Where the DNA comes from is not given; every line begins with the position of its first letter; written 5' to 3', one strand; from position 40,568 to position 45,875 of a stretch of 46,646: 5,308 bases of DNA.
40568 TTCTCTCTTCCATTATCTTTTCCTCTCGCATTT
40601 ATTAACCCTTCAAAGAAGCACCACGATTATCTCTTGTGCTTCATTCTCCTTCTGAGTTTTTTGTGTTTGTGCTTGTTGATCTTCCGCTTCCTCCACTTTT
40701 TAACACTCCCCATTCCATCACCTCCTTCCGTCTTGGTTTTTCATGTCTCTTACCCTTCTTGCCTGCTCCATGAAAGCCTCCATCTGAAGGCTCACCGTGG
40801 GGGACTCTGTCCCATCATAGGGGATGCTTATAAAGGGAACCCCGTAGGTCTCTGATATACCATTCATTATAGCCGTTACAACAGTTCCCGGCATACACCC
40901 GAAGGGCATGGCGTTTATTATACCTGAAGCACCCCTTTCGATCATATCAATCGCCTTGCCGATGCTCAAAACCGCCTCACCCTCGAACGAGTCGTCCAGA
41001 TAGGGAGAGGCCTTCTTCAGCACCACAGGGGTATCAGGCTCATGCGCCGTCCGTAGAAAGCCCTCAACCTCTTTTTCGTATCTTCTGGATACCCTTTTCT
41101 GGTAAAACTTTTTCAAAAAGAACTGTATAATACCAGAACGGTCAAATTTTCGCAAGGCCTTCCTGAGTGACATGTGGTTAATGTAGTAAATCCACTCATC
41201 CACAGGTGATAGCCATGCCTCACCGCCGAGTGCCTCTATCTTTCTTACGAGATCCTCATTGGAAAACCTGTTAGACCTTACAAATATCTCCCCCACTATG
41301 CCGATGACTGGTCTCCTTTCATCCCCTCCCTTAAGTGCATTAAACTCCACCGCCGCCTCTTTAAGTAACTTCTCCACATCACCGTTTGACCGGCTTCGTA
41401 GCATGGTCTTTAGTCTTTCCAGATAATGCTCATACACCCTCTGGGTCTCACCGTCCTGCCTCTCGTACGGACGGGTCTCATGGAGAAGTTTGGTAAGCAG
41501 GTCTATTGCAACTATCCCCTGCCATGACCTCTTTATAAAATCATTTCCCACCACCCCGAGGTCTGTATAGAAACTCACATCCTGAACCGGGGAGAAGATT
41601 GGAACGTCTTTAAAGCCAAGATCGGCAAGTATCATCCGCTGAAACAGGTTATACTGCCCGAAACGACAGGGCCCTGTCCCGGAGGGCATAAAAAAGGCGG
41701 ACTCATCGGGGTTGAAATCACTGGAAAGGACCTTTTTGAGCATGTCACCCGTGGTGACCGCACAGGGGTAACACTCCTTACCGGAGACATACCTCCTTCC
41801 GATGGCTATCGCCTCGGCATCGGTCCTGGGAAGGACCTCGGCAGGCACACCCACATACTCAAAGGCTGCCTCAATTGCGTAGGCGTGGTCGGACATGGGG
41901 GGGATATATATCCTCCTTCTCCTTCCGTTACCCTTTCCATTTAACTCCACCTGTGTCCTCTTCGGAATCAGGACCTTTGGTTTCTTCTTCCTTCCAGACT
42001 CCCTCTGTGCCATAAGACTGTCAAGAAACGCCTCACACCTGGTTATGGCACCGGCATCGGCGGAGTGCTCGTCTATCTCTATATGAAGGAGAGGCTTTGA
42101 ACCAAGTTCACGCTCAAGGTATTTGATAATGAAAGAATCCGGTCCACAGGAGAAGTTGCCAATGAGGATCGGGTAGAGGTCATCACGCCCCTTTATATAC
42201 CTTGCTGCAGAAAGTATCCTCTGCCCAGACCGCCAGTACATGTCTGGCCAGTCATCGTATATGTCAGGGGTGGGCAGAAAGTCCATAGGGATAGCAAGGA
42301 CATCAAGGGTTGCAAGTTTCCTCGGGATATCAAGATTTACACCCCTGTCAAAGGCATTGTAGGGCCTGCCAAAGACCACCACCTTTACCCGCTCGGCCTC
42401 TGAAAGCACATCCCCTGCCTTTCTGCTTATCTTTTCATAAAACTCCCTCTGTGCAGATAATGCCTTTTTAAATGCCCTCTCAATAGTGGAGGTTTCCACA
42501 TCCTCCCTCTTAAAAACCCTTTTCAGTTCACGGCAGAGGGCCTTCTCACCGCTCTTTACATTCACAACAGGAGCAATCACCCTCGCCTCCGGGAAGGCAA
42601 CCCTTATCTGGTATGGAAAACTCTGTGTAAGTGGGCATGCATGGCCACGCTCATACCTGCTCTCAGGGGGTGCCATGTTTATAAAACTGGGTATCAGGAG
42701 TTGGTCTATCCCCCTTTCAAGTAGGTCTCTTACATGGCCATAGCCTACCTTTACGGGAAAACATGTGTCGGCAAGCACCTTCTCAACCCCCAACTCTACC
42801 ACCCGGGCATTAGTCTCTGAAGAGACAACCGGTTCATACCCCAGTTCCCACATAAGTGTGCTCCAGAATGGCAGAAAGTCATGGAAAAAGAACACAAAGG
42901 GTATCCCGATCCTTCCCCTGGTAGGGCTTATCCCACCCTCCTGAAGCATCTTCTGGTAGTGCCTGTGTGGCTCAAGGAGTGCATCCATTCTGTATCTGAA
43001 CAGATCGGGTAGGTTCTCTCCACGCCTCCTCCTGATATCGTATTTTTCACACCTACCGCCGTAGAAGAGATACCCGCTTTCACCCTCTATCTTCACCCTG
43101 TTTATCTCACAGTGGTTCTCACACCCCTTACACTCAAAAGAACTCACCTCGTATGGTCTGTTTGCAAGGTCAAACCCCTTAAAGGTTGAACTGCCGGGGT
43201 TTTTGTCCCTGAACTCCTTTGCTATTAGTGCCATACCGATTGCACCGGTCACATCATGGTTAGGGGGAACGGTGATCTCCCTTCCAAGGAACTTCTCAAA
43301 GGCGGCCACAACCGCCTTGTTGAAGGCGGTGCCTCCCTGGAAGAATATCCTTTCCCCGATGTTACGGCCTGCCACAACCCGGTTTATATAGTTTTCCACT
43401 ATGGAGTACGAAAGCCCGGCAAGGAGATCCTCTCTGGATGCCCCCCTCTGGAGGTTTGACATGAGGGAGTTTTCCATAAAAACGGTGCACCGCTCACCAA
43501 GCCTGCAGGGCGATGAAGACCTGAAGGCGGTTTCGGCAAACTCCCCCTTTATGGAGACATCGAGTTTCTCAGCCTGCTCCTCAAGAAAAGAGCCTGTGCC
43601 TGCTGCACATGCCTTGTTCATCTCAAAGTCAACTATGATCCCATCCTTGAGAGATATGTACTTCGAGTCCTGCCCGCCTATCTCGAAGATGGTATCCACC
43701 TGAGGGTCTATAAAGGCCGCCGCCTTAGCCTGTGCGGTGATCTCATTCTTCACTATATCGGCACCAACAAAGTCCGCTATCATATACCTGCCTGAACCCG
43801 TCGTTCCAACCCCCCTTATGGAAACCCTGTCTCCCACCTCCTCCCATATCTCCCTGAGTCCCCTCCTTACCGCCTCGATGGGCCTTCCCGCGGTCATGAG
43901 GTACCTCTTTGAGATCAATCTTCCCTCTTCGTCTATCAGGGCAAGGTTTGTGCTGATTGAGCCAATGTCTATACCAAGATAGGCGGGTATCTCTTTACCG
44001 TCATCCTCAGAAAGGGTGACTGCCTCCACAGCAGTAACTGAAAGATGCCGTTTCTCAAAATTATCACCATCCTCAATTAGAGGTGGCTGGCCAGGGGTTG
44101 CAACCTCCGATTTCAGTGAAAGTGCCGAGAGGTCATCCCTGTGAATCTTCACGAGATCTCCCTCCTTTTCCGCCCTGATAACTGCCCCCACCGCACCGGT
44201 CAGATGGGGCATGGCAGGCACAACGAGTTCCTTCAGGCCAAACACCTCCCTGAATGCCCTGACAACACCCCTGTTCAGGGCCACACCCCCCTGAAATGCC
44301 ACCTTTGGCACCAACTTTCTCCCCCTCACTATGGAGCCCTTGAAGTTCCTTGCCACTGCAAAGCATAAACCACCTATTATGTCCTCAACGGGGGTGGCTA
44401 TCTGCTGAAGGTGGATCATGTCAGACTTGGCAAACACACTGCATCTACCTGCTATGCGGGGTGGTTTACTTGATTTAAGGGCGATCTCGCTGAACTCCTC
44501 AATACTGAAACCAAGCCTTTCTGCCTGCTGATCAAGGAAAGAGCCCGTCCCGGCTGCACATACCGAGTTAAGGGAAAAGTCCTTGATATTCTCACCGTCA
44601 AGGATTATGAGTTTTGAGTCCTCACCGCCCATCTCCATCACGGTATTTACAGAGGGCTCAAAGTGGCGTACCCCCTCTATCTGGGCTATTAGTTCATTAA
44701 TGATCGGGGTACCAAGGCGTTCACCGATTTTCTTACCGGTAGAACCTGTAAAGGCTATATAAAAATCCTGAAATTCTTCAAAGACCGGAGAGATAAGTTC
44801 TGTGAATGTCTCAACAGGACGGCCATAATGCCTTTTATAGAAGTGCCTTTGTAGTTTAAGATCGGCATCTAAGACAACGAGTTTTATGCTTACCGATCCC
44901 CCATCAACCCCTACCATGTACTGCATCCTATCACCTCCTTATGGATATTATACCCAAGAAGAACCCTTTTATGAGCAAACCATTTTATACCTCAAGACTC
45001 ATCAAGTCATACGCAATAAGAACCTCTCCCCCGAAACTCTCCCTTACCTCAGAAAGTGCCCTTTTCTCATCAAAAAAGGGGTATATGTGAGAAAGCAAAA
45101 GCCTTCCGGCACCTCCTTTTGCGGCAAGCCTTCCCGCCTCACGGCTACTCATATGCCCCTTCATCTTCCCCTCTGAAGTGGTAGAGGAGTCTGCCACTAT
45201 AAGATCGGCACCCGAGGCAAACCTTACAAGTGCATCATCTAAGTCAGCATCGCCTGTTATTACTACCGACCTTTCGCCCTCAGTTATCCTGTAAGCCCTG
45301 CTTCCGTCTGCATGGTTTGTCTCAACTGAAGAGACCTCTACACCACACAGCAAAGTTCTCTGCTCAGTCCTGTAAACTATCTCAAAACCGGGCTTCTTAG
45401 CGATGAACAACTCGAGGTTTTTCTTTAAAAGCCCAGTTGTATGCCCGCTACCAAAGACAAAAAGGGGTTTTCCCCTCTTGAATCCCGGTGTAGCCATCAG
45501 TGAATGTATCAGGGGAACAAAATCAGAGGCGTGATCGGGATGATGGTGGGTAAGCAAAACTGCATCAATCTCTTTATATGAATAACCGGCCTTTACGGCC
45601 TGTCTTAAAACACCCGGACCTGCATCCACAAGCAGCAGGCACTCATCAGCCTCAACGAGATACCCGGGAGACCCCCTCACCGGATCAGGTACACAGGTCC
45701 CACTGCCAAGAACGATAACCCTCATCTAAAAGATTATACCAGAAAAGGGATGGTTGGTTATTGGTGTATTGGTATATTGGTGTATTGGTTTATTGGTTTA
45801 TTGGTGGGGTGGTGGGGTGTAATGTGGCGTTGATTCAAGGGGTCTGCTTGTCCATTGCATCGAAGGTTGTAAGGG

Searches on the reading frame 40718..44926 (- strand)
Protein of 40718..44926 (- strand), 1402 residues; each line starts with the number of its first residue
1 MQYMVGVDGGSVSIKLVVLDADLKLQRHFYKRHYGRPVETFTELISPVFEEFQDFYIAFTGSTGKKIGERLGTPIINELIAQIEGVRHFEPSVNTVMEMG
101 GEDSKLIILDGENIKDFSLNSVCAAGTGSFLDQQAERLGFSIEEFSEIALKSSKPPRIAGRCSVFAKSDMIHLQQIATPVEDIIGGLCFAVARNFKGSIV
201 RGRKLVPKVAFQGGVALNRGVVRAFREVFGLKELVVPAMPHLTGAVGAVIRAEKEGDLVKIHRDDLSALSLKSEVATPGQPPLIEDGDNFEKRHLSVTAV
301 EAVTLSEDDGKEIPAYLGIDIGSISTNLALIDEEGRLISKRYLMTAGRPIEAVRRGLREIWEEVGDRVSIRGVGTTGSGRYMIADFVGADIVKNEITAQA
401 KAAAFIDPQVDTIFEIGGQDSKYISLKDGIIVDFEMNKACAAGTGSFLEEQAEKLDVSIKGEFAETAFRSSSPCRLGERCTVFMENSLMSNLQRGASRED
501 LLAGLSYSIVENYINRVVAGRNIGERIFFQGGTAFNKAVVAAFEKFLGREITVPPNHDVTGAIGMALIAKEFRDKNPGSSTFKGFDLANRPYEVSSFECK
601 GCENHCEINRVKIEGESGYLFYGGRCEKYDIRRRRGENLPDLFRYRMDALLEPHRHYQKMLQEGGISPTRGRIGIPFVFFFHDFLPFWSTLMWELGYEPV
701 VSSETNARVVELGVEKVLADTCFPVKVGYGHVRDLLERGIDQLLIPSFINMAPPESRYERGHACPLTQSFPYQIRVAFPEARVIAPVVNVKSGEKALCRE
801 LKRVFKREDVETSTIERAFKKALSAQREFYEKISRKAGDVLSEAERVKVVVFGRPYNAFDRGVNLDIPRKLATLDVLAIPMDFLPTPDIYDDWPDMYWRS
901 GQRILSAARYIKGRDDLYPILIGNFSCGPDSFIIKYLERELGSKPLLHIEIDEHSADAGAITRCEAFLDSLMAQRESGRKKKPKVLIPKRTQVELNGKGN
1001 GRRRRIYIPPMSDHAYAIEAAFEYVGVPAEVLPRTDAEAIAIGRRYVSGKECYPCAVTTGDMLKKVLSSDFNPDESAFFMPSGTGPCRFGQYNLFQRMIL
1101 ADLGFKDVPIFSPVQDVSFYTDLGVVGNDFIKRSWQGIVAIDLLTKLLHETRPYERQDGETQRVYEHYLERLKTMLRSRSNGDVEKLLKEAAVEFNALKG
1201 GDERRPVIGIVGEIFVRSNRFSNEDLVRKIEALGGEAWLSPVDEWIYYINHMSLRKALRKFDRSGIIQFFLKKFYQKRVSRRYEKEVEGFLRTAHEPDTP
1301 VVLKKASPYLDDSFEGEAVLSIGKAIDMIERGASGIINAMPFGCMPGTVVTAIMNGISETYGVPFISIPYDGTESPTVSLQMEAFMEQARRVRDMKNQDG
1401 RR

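Call 51: search_protein_families(library=pfam, proteins=[window:40718-44926:-], max_evalue=0.001)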
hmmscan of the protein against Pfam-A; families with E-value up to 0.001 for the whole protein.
window:40718-44926:- (1402 aa): 3 families
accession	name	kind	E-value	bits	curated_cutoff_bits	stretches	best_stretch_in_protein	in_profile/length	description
PF01869.26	BcrAD_BadFG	-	6.5e-79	265.7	31.5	2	317-569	1-271/271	BadF/BadG/BcrA/BcrD ATPase family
PF09989.15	DUF2229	-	6.2e-54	183.4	29.4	1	672-883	1-217/218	CoA enzyme activase uncharacterised domain (DUF2229)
PF06050.19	HGD-D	-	0.00015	21.9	28.4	0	1330-1388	281-341/342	2-hydroxyglutaryl-CoA dehydratase, D-component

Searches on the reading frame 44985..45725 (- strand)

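Call 51: search_protein_families(library=pfam, proteins=[window:44985-45725:-], max_evalue=0.001)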
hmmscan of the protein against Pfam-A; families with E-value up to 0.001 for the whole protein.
window:44985-45725:- (246 aa): 2 families
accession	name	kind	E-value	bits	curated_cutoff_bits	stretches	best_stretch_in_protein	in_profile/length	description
PF12706.13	Lactamase_B_2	-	1.3e-19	71.1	27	1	31-214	3-200/200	Beta-lactamase superfamily domain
PF00753.33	Lactamase_B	-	2.3e-15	57.5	22.7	1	19-213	6-196/196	Metallo-beta-lactamase superfamily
